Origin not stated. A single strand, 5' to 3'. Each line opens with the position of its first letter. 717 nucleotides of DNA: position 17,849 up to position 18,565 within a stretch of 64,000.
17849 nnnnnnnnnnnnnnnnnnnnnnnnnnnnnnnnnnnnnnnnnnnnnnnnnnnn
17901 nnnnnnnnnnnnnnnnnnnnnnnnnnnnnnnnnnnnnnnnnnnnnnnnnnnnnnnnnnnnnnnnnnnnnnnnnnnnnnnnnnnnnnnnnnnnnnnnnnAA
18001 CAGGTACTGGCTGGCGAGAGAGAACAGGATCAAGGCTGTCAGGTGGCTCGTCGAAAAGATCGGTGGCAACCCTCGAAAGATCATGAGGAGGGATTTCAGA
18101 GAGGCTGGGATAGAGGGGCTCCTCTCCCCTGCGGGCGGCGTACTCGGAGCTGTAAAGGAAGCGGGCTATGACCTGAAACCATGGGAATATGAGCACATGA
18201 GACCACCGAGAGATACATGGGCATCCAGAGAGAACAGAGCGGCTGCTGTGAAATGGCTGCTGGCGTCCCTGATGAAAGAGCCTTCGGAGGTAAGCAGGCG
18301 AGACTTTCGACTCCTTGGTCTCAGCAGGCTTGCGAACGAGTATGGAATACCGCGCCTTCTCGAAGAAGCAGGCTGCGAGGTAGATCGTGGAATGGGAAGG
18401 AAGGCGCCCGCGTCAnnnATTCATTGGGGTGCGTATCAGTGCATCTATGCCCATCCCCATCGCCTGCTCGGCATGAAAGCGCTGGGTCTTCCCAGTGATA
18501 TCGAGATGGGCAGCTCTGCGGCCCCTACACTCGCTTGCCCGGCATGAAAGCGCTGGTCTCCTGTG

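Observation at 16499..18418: AbrB-like DNA-binding domain fused to eight tandem copies of an uncharacterised ~66-aa domain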

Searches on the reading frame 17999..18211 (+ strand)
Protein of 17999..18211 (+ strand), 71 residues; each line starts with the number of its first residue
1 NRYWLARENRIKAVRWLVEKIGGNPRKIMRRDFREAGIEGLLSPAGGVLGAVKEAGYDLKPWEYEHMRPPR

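Call 7: search_protein_families(library=pfam, proteins=[window:17999-18211:+], max_evalue=1)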
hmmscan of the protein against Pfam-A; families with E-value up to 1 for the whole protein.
seq(71 aa): 0 families

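Call 17: search_solved_structures(query=A2, max_evalue=10, show_alignments=2)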
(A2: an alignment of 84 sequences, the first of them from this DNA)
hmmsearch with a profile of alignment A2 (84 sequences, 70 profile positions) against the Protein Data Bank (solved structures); distinct sequences matched with E-value up to 10: 13.
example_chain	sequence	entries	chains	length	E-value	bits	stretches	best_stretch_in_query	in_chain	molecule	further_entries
3fry_A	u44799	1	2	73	0.048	16.8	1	38-62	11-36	Probable copper-exporting P-type ATPase A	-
2w37_A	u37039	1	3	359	0.26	14.4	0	28-66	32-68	ORNITHINE CARBAMOYLTRANSFERASE, CATABOLIC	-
4lcb_A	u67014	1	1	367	0.43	13.7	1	12-35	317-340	Cell division protein CdvC, Vps4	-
9h90_I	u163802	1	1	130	0.55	13.4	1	35-62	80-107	30S ribosomal protein S9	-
5jsb_B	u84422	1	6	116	0.58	13.3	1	6-56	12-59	Mcl-1 inhibitor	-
8w1m_A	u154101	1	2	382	0.71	13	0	27-59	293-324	Chaperone protein DnaK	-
2wpr_A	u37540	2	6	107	0.91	12.7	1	8-31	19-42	TRIMERIC AUTOTRANSPORTER ADHESIN FRAGMENT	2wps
8y30_A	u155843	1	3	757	1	12.5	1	33-63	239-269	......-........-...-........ exonuclease RecJ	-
8p50_A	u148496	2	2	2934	1.1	12.5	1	10-66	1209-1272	Toxin protein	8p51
8p52_A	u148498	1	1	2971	1.1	12.4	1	10-66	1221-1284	Toxin protein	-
2wbn_A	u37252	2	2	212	1.3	12.2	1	3-20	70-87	TERMINASE LARGE SUBUNIT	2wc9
9ngw_A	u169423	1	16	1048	7.3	9.8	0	40-59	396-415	IcmE (DotG)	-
7muc_AG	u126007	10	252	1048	7.3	9.8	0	40-59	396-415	IcmE protein | IcmE (DotG)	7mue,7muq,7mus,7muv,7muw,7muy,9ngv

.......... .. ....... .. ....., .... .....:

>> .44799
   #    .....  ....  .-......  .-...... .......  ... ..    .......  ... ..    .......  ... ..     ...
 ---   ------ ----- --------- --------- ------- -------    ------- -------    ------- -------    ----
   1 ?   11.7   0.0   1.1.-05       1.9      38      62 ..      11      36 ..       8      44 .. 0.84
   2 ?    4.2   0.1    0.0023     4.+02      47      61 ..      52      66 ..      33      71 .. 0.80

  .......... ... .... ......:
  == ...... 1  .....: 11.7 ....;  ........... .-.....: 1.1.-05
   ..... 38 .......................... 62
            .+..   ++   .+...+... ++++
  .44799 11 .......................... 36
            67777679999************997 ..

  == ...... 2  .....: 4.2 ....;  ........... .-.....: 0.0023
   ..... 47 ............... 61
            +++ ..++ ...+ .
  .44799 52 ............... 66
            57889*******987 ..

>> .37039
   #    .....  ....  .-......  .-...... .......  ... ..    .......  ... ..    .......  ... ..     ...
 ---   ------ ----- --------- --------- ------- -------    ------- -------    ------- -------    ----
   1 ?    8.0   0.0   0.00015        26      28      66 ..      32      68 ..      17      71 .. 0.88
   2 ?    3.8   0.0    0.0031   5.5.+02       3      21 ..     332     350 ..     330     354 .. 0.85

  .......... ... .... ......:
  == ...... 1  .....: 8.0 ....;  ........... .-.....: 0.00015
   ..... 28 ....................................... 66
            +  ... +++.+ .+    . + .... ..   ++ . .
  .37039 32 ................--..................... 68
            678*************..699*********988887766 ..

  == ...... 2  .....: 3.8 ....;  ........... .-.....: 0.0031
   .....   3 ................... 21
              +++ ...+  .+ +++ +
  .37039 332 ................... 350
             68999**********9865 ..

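Call 18: search_protein_families(library=pfam, alignment_id=A2, max_evalue=0.1)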
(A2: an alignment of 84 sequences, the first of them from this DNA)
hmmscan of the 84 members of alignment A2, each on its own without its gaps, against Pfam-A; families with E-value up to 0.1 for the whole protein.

A. member 1, seq(70 aa): 0 families

B. families by the number of members that match (of 84 scanned): 16 families
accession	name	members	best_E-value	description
PF18780.6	HNH_repeat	7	0.00016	Homing endonuclease associated repeat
PF14407.11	Frankia_peptide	3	0.0061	Ribosomally synthesized peptide prototyped by Frankia Franean1_4349.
PF10776.14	DUF2600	2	0.0071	Protein of unknown function (DUF2600)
PF11042.13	DUF2750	2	0.0096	Protein of unknown function (DUF2750)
PF09365.15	DUF2461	2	0.031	Conserved hypothetical protein (DUF2461)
PF24473.1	CON_HrpB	2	0.052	ATP-dependent RNA helicase HrpB, connector region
PF01498.24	HTH_Tnp_Tc3_2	2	0.074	Transposase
PF20000.4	fvmX2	1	0.012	FtsH ternary system domain X2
PF16147.10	DUF4855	1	0.031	Domain of unknown function (DUF4855)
PF02262.21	Cbl_N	1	0.037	CBL proto-oncogene N-terminal domain 1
PF01348.27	Intron_maturas2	1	0.042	Type II intron maturase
PF10696.14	DUF2501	1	0.059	Protein of unknown function (DUF2501)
PF11848.13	DUF3368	1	0.082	Domain of unknown function (DUF3368)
PF15870.10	EloA-BP1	1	0.084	ElonginA binding-protein 1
PF25621.1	PhiKZ_gp244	1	0.087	Bacteriophage PhiKZ capsid decoration protein gp244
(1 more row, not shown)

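Call 29: predict_structure(alignment_id=A2)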
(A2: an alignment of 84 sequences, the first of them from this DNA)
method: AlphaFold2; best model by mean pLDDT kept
length: 70 residues; sequences in the alignment: 84
mean_pLDDT: 84.7   pTM: 0.67
mean pLDDT of the five models: 84.7, 83.1, 82.8, 82.7, 82.5
residues with pLDDT >= 90: 34; 70-90: 27; 50-70: 6; < 50: 3
segments of 3 or more residues with pLDDT < 50: 68-70
pLDDT, mean of each block of 10 residues (from residue 1): 86 93 86 92 90 87 59
secondary structure, 60 per line:
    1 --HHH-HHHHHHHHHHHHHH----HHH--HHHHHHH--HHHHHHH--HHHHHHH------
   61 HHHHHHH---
elements in order: H7-20 H30-36 H39-45 H48-54 H61-67

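Call 33: search_protein_representatives(alignment_id=A2)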
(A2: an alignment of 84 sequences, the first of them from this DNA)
Query: 84 sequences, 70 profile positions. Proteins with E-value up to 0.001 (for the whole library): 1455; up to 1e-10: 670; up to 1e-30: 237. The best 150 are listed.
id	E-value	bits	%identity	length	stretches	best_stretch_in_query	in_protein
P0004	1.4e-207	688.1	-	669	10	1-65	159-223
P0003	5.6e-193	641.3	-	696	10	1-67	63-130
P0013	1.5e-184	614.3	-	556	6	1-70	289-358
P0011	2.6e-162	543.1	-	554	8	2-70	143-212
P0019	5.4e-156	522.8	-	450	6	2-70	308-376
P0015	8.0e-152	509.5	-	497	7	1-70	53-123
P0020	2.2e-149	501.7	-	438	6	2-70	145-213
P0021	2.5e-147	495.1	-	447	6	1-67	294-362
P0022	1.1e-146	493.0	-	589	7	1-69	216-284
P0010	8.4e-144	483.8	-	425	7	2-69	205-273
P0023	7.0e-143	480.8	-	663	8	1-63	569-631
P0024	1.6e-132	447.6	-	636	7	1-69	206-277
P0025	2.9e-130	440.4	-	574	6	1-68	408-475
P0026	2.0e-126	428.1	-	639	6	2-70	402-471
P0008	8.7e-126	426.1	-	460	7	2-69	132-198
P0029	7.4e-120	407.1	-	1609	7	2-64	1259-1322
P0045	1.5e-97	335.6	-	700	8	2-65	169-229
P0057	4.9e-89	308.3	-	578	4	2-69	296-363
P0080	4.7e-69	244.3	-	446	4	1-68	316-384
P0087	3.4e-68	241.6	-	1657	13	9-65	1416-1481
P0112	2.9e-61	219.3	-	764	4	4-70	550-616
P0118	1.2e-59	214.1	-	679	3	2-67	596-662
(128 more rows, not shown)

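Call 42: find_homologous_proteins(query=A2, max_evalue=0.001)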
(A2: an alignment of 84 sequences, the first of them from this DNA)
Query A2 (84 sequences): 127 candidates shared short words with the query, none scored E <= 0.001.

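Call 45: list_cluster_members(proteins=[P0118, P0057, P0112, P0013, P0024, P0012, P0029, P0087, P0080, P0045])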
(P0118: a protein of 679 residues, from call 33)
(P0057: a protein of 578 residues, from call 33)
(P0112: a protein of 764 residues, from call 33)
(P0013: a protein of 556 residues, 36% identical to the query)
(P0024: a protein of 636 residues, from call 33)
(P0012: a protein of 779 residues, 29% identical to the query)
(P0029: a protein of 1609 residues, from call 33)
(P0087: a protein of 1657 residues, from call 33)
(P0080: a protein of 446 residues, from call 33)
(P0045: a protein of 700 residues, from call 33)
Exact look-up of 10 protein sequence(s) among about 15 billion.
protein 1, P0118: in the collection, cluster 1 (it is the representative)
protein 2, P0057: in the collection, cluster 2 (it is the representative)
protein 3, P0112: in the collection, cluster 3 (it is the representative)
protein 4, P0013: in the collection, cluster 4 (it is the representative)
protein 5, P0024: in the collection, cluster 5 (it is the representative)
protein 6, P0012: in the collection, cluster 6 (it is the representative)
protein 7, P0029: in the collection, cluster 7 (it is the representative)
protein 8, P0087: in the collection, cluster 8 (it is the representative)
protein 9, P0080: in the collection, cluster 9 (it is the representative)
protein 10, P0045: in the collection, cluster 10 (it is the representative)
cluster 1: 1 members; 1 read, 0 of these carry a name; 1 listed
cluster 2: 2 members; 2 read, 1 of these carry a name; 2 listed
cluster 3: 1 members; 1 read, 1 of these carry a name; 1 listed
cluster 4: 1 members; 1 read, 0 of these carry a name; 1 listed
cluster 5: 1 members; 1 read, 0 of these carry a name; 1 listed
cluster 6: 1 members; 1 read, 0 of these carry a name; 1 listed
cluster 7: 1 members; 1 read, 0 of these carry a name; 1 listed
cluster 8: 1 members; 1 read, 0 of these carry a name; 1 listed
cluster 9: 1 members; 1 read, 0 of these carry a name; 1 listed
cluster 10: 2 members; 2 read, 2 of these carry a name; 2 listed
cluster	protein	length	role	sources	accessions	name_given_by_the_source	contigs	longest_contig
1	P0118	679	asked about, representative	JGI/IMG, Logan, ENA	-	-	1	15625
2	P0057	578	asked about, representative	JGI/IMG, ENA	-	-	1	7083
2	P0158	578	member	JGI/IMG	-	hypothetical protein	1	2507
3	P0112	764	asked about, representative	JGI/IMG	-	hypothetical protein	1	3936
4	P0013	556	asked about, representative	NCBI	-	-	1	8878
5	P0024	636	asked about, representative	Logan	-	-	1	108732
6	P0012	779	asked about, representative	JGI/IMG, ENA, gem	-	-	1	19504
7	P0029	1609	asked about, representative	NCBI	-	-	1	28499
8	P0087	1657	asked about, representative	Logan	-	-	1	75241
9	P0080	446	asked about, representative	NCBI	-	-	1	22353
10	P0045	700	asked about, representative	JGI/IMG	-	hypothetical protein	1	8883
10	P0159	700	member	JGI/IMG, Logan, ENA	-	hypothetical protein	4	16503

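Call 78: find_encoding_contigs(protein=P0118, flank=5000, max_places=2)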
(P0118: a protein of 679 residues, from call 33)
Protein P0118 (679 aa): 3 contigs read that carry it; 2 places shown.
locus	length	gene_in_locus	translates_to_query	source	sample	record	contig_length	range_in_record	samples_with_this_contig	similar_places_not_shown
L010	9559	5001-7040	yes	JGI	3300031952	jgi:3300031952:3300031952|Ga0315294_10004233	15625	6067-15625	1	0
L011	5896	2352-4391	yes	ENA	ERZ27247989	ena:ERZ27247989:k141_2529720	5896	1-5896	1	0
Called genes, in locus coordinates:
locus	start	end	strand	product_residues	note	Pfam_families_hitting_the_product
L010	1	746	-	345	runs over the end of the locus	PF01467:CTP_transf_like, PF01931:NTPase_I-T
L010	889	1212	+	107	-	-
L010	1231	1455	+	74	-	PF10771:DUF2582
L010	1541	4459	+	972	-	-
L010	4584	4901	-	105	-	-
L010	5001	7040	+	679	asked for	PF04542:Sigma70_r2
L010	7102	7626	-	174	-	-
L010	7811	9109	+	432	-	PF04326:SLFN_AlbA_2, PF13749:HATPase_c_4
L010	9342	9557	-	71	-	?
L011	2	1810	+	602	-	?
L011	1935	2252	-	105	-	-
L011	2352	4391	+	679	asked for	PF04542:Sigma70_r2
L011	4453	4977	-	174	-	-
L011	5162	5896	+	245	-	?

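Call 79: find_encoding_contigs(protein=P0024, flank=5000, max_places=2)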
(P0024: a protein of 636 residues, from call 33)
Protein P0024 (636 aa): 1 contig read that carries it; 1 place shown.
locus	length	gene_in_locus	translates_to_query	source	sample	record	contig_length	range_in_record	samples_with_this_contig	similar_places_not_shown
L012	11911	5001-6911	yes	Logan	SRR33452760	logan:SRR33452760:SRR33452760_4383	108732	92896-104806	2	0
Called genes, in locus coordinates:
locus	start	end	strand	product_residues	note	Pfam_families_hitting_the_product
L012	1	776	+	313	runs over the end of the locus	-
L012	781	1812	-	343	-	-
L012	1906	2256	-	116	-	-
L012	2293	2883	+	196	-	PF01844:HNH, PF14279:HNH_5 (weak)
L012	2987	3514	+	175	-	-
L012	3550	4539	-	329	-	PF14520:HHH_5, PF00154:RecA_N, PF08423:Rad51, PF13481:AAA_25 (weak), PF06745:ATPase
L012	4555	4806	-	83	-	-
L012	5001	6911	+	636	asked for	PF26257:DUF8061 (faint)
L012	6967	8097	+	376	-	PF06849:DUF1246, PF06973:DUF1297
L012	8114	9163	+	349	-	PF06849:DUF1246, PF06973:DUF1297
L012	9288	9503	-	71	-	-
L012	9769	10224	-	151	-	PF06966:DUF1295, PF04191:PEMT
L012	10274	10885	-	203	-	PF00081:Sod_Fe_N, PF02777:Sod_Fe_C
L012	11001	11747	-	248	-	PF09754:PAC2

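Call 83: fold_search(model_id=the predicted structure, library=viral)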
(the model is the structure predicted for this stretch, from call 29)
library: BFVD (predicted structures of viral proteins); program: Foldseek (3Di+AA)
matches with E <= 10: 19; with E <= 0.001: 0
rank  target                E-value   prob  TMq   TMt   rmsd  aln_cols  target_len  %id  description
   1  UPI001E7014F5         1.4e+00  0.82  0.58  0.23   2.5        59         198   17  (no name look-up for this kind of identifier)
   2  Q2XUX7                4.4e+00  0.18  0.48  0.13   6.1        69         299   13  (no name in the UniProt tables at hand)
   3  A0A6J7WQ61            4.4e+00  0.06  0.25  0.25  10.1        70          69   20  HTH_XRE domain containing protein [uncultured Caudovirales phage]
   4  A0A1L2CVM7            4.7e+00  0.08  0.31  0.28  10.0        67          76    9  Transcriptional regulator [Pectobacterium phage vB_PcaM_CBB]
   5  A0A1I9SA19            4.9e+00  0.04  0.25  0.17   9.5        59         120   22  Uncharacterized protein [Rhodococcus phage Weasels2]
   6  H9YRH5                6.1e+00  0.28  0.57  0.36   2.6        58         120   21  (no name in the UniProt tables at hand)
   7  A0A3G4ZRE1            6.8e+00  0.07  0.38  0.29   6.6        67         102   15  Uncharacterized protein [Dasosvirus sp.]
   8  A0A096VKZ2            7.2e+00  0.12  0.42  0.47   4.6        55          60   16  Uncharacterized protein [Synechococcus phage S-CBP2]
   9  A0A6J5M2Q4            7.2e+00  0.04  0.29  0.23   6.3        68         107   22  Uncharacterized protein [uncultured Caudovirales phage]
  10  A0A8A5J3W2            7.6e+00  0.02  0.21  0.13   9.4        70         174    8  (no name in the UniProt tables at hand)
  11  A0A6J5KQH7            8.1e+00  0.06  0.30  0.28  10.0        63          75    5  HTH_XRE domain containing protein [uncultured Caudovirales phage]
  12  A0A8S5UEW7            8.1e+00  0.04  0.24  0.25  10.1        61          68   10  Clr5 domain protein [Myoviridae sp. ctGrV43]
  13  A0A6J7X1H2            8.5e+00  0.06  0.30  0.21   4.6        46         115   13  Uncharacterized protein [uncultured Caudovirales phage]
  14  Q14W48                9.0e+00  0.06  0.38  0.13   6.9        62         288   16  ORF58 [Ranid herpesvirus 2]
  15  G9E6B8                9.0e+00  0.05  0.29  0.16   5.5        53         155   19  Uncharacterized protein [Micromonas pusilla virus SP1]
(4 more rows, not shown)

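Call 86: search_protein_families(library=padloc, proteins=[P0024, P0118], max_evalue=0.01)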
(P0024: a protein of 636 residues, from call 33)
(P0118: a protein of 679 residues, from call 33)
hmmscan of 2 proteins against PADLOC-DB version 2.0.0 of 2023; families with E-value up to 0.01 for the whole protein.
P0024 (636 aa): 0 families

P0118 (679 aa): 1 family
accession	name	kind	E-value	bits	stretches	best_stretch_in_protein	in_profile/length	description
PDLC02203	MzaA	-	0.00029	17.2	1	115-165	446-495/683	-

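Call 87: search_protein_families(library=phrogs, proteins=[P0024, P0118], max_evalue=0.01)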
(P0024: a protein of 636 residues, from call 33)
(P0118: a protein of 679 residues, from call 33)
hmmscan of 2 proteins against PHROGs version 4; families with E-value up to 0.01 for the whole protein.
P0024 (636 aa): 0 families

P0118 (679 aa): 2 families
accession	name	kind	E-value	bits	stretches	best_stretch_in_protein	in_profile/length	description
phrog_351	-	transcription regulation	2e-19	70.7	1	88-344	493-745/928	RNA polymerase sigma factor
phrog_15865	-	transcription regulation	0.0094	16.2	0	126-173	52-99/386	RNA polymerase sigma factor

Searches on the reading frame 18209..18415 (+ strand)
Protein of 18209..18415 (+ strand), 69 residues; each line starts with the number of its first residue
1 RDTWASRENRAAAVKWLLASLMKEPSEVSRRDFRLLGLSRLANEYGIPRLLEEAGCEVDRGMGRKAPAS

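Call 7: search_protein_families(library=pfam, proteins=[window:18209-18415:+], max_evalue=1)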
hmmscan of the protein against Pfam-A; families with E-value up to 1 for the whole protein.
seq(69 aa): 1 family
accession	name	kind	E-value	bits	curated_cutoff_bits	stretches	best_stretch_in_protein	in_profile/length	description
PF05225.22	HTH_psq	-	0.18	12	20.4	1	36-49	17-30/45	helix-turn-helix, Psq domain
